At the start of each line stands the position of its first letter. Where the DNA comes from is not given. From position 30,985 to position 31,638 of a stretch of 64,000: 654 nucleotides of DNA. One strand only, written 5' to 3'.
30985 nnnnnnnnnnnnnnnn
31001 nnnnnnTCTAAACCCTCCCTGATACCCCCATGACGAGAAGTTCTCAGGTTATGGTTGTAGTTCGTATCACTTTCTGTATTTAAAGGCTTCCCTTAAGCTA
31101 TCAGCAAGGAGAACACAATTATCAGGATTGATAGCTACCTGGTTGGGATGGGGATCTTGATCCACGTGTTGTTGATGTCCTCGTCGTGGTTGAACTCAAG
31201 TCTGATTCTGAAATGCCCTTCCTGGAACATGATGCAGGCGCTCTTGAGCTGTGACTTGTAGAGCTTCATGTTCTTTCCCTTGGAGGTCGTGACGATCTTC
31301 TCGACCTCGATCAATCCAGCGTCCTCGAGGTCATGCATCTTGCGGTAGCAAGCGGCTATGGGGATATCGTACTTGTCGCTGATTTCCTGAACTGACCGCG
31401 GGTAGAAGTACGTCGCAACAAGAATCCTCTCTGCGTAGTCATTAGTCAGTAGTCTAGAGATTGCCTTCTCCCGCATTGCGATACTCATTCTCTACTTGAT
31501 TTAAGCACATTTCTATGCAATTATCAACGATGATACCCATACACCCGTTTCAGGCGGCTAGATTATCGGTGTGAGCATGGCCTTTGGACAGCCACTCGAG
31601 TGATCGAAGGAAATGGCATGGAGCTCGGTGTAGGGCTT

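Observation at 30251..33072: Two-domain KaiC-like ATPase followed by three tandem paralogous small wHTH genes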

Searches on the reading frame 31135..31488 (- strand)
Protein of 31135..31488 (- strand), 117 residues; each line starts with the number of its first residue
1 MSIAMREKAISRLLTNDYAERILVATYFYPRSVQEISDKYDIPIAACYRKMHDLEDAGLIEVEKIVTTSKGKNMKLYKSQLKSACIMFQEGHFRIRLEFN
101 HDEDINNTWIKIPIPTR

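Call 3: search_protein_families(library=pfam, proteins=[window:31135-31488:-], max_evalue=0.1)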
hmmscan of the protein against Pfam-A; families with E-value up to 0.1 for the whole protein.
window:31135-31488:- (117 aa): 7 families
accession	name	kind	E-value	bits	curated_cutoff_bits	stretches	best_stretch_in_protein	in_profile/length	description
PF12840.13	HTH_20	-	6.8e-06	26.4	27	1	30-63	18-51/51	Helix-turn-helix domain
PF01978.25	TrmB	-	4e-05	23.8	25.6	1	30-65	22-57/68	Sugar-specific transcriptional regulator TrmB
PF03551.20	PadR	-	0.018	15.5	27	1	34-78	20-64/75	Transcriptional regulator PadR-like family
PF13412.12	HTH_24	-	0.028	14.4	21.9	1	32-61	19-48/48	Winged helix-turn-helix DNA-binding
PF05331.17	DUF742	-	0.035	14.4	27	1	23-71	49-98/114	Protein of unknown function (DUF742)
PF04545.22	Sigma70_r4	-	0.048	13.6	24.1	1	21-43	11-33/50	Sigma-70, region 4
PF02082.26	Rrf2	-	0.1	13.2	30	0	30-63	23-56/132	Iron-dependent Transcriptional regulator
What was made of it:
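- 31135..31476 (-): wHTH paralogue A (113 aa from ATG 31476, or 117 aa from ATG 31488). It is conserved as the first gene after the ATPase. Pfam HTH_20 scores 26.4 bits and TrmB 23.8 bits (call 3).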

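Call 4: search_protein_families(library=ncbifam, proteins=[window:31135-31488:-], max_evalue=0.1)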
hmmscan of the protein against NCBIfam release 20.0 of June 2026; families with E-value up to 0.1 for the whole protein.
window:31135-31488:- (117 aa): 3 families
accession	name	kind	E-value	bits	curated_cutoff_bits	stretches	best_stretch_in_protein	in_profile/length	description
NF053606.1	Sta1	subfamily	0.0017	18.4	80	1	30-81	34-85/100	Sta1 family transcriptional regulator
NF053602.1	Phr_regulator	exception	0.0055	16.3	320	1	13-78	8-72/191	heat shock transcription regulator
TIGR02702.1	SufR_cyano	equivalog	0.05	13.3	178.8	1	32-78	17-63/208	iron-sulfur cluster biosynthesis transcriptional regulator SufR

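Call 13: find_homologous_proteins(query=A1)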
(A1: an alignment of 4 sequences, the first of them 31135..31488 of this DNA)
Query A1 (4 sequences) (117 aa, profile of the alignment): 751 proteins with E <= 0.001 among 2615 candidates; the best 120 are listed.
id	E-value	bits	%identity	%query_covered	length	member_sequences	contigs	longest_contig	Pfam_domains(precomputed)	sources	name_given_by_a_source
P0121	3.5e-75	267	76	57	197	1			PF12840.14,PF13412.13,PF08279.19,PF01978.26,PF06969.23,PF09339.17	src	-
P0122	1.4e-50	188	98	97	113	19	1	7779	PF12840.14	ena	-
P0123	5.0e-50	186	44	91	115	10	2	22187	PF12840.14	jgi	jgi:hypothetical protein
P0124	1.1e-49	185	94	100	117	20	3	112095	-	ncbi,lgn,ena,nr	ncbi:MAG: helix-turn-helix transcriptional regulator [Thermoplasmata archaeon]|nr:helix-turn-helix t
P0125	1.3e-49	185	46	92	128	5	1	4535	PF12840.14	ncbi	-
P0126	1.4e-49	185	38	88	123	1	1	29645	-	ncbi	-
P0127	1.4e-49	185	45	87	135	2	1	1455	PF12840.14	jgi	-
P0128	1.5e-49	185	45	89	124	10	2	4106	PF12840.14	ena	-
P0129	1.7e-49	184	44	87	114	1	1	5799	PF12840.14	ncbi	-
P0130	2.0e-49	184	44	89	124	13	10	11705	PF12840.14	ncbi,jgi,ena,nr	ncbi:MAG TPA: winged helix-turn-helix domain-containing protein [Thermoplasmata archaeon]|jgi:hypoth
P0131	2.3e-49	184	48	85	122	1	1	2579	PF12840.14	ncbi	-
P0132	2.5e-49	184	44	91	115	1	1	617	-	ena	-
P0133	2.8e-49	184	48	91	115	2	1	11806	PF12840.14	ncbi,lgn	ncbi:MAG: ArsR/SmtB family transcription factor [Thermoplasmata archaeon]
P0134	3.0e-49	184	46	91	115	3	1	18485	-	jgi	jgi:predicted transcriptional regulator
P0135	3.7e-49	183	47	91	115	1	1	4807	PF12840.14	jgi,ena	-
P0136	4.2e-49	183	47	91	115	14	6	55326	PF12840.14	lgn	-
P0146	3.2e-48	180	45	89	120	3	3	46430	PF12840.14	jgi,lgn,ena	-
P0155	9.3e-48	179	48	85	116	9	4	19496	PF12840.14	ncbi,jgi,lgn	jgi:predicted transcriptional regulator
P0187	2.6e-46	174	46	85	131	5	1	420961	-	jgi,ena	-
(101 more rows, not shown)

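Call 24: find_encoding_contigs(protein=P0136, flank=8000, max_places=3)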
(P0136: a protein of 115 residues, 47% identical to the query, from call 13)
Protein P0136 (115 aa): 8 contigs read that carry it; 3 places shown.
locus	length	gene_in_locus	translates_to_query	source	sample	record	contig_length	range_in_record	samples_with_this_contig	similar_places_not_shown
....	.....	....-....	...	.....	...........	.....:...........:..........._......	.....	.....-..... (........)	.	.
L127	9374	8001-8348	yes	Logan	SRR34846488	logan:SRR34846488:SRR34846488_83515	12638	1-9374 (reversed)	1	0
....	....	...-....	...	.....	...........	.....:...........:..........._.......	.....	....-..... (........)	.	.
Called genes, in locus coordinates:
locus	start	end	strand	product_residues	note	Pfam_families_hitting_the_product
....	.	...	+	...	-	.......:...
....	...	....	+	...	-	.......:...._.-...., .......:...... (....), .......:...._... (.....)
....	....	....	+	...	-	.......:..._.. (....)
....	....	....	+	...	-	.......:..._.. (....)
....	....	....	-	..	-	-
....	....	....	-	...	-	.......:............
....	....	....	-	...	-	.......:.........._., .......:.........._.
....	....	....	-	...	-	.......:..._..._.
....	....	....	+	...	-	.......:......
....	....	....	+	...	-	-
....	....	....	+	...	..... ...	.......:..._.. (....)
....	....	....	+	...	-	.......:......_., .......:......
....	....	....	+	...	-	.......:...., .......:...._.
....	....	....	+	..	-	-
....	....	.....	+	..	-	-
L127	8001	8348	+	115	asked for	PF12840:HTH_20 (weak)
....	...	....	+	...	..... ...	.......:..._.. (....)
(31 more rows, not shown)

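Call 25: find_encoding_contigs(protein=P0187, flank=8000, max_places=2)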
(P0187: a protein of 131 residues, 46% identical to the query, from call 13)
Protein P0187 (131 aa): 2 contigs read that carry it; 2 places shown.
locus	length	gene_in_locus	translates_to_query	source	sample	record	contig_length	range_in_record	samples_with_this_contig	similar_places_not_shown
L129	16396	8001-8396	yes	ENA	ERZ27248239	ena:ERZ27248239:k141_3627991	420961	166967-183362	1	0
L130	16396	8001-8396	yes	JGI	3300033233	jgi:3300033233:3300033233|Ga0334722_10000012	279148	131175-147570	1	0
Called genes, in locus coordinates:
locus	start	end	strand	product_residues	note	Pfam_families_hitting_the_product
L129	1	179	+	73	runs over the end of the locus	-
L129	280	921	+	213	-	PF00227:Proteasome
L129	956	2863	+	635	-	PF17214:KH_TffA, PF00753:Lactamase_B, PF16661:Lactamase_B_6, PF23023:Anti-Pycsar_Apyc1 (weak), PF12706:Lactamase_B_2 (weak), PF10996:Beta-Casp, PF07521:RMMBL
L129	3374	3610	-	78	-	-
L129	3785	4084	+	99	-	-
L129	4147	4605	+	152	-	-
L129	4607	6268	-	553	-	PF00118:Cpn60_TCP1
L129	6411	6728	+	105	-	PF00085:Thioredoxin, PF08534:Redoxin (faint), PF13098:Thioredoxin_2, PF13905:Thioredoxin_8 (weak)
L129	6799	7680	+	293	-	PF00665:rve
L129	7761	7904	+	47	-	-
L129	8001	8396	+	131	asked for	-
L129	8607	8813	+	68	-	-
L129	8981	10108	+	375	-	PF00999:Na_H_Exchanger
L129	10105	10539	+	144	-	PF00582:Usp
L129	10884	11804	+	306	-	PF02729:OTCace_N, PF00185:OTCace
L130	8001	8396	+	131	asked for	-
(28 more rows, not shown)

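Call 77: search_protein_families(library=padloc, proteins=[window:31135-31476:-], max_evalue=0.01)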
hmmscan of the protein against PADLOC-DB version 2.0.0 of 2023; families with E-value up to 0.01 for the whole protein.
window:31135-31476:- (113 aa): 7 families
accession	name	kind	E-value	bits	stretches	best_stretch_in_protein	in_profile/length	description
PDLC01858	CARF3--CARF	-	5.3e-06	24.5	1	13-62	144-194/204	-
PDLC01848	CARF3--CARF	-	2.2e-05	22.2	1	16-69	140-191/197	-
PDLC01849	CARF3--CARF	-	0.0001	20.1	1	27-68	152-193/197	-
PDLC01438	Csa3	-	0.00023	19.3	1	7-78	142-202/305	"CAS-I,CAS-II,CAS-III,CAS-IV,CAS-V,CAS-VI; associated_signaling"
PDLC01044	Csa3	-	0.00038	18.4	1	26-69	149-192/194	Type I-A associated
PDLC04368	PDC-M05A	-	0.0013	16.6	1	1-75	1-72/201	-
PDLC01866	CARF3--CARF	-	0.0052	14.8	1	29-69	156-193/207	-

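Call 85: find_encoding_contigs(protein=P0146, flank=3500, max_places=2)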
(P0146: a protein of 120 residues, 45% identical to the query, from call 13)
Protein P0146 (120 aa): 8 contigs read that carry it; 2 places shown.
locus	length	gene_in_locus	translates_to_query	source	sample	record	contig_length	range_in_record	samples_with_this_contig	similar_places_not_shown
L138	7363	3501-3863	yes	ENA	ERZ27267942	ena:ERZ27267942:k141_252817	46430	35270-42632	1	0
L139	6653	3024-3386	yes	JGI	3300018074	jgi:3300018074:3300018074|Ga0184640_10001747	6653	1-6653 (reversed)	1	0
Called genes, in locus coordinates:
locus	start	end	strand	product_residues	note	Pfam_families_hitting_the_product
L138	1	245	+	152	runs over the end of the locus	PF01336:tRNA_anti-codon (weak)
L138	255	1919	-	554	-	-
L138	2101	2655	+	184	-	PF01909:NTP_transf_2 (weak)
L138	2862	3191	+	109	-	PF04756:OST3_OST6, PF00085:Thioredoxin, PF13098:Thioredoxin_2, PF13905:Thioredoxin_8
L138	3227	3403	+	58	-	-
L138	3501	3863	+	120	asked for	PF12840:HTH_20 (weak)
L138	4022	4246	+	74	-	-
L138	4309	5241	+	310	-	PF02729:OTCace_N, PF00185:OTCace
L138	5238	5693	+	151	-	PF01948:PyrI, PF02748:PyrI_C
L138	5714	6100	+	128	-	PF05239:PRC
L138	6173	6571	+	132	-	-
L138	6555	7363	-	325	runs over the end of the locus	-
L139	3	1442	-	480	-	?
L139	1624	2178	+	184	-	PF01909:NTP_transf_2 (weak)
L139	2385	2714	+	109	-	PF04756:OST3_OST6, PF00085:Thioredoxin, PF13098:Thioredoxin_2, PF13905:Thioredoxin_8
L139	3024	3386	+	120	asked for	PF12840:HTH_20 (weak)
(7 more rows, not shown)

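Call 86: find_encoding_contigs(protein=P0155, flank=3500, max_places=2)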
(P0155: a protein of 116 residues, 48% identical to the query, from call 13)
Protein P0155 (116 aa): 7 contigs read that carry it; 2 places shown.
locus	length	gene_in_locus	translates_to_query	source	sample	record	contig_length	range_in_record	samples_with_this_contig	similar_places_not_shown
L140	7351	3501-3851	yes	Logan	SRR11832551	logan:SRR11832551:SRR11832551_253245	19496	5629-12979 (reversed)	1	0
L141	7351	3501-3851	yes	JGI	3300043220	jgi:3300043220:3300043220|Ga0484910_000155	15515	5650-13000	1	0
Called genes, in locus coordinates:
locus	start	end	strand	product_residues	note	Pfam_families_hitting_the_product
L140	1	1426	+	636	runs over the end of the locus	PF17214:KH_TffA, PF00753:Lactamase_B, PF16661:Lactamase_B_6, PF12706:Lactamase_B_2 (weak), PF10996:Beta-Casp, PF07521:RMMBL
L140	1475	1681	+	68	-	-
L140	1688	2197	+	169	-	-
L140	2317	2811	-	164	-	-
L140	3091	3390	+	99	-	PF01978:TrmB (weak)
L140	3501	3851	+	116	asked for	PF12840:HTH_20 (weak)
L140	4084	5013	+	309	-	PF02729:OTCace_N, PF00185:OTCace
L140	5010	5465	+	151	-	PF01948:PyrI, PF02748:PyrI_C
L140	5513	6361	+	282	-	PF00296:Bac_luciferase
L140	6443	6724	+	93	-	PF05239:PRC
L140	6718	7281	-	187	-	PF01923:Cob_adeno_trans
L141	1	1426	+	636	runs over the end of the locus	PF17214:KH_TffA, PF00753:Lactamase_B, PF16661:Lactamase_B_6, PF12706:Lactamase_B_2 (weak), PF10996:Beta-Casp, PF07521:RMMBL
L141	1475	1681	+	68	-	-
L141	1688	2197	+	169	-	-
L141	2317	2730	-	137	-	-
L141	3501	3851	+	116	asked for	PF12840:HTH_20 (weak)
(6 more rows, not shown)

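Call 87: find_encoding_contigs(protein=P0125, flank=3500, max_places=2)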
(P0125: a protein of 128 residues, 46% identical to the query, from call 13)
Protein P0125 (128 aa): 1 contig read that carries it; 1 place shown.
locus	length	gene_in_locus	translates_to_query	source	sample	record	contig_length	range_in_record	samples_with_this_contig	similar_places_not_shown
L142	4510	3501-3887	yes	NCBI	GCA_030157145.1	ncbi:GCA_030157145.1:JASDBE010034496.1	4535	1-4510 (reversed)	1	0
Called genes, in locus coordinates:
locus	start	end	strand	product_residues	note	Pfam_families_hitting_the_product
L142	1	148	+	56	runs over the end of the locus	?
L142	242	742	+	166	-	PF03473:MOSC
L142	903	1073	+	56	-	PF23477:zf_Tbcl_2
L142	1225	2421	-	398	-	PF01555:N6_N4_Mtase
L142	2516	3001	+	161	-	-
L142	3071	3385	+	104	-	PF09339:HTH_IclR (faint)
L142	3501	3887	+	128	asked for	PF12840:HTH_20 (weak)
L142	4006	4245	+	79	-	-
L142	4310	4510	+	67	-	?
